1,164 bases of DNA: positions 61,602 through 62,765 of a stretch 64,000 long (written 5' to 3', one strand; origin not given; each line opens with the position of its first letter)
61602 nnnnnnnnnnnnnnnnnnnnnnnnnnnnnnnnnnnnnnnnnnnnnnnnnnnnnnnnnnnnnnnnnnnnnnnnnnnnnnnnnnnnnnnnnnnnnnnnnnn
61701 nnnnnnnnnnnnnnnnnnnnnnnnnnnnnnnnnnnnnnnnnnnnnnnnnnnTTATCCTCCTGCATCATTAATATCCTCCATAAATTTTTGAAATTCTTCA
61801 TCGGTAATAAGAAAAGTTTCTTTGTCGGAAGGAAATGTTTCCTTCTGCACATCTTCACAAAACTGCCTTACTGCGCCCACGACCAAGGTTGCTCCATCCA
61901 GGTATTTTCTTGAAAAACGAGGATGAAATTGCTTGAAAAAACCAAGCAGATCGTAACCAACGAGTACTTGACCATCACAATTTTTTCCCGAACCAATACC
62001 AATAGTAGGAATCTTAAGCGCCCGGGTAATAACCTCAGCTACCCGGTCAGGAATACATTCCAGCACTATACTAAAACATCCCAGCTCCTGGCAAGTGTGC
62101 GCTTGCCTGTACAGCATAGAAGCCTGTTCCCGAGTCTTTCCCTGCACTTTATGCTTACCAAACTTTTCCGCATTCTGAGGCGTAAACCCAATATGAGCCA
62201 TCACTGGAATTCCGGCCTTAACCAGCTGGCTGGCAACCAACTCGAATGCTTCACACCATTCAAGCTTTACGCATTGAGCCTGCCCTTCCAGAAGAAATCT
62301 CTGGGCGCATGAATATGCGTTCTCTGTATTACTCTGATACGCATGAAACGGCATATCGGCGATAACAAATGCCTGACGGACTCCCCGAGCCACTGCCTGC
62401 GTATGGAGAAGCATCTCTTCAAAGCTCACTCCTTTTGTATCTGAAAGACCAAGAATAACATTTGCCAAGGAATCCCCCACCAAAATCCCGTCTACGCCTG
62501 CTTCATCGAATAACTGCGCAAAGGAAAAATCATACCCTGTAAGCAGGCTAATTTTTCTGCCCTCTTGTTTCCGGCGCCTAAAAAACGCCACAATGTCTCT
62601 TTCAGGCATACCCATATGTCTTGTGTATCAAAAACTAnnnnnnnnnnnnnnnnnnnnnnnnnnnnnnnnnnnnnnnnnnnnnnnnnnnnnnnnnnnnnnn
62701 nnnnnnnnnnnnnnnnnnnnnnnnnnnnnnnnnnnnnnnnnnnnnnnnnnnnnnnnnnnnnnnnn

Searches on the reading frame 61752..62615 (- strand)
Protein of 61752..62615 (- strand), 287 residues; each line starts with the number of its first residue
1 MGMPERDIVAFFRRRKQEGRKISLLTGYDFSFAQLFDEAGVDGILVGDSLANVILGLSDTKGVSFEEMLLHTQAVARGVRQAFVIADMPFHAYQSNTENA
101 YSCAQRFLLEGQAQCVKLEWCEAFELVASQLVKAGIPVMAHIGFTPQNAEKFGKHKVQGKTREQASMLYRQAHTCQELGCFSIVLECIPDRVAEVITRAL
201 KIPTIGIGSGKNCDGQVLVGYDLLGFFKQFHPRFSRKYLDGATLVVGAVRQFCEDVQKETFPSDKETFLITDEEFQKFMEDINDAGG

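Call 60: search_protein_families(library=pfam, proteins=[window:61752-62615:-], max_evalue=0.00001)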
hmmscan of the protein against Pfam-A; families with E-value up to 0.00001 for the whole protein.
window:61752-62615:- (287 aa): 1 family
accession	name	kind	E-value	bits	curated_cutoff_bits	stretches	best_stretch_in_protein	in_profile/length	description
PF02548.21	Pantoate_transf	-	2.9e-98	328.9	28.7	1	12-263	7-258/259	Ketopantoate hydroxymethyltransferase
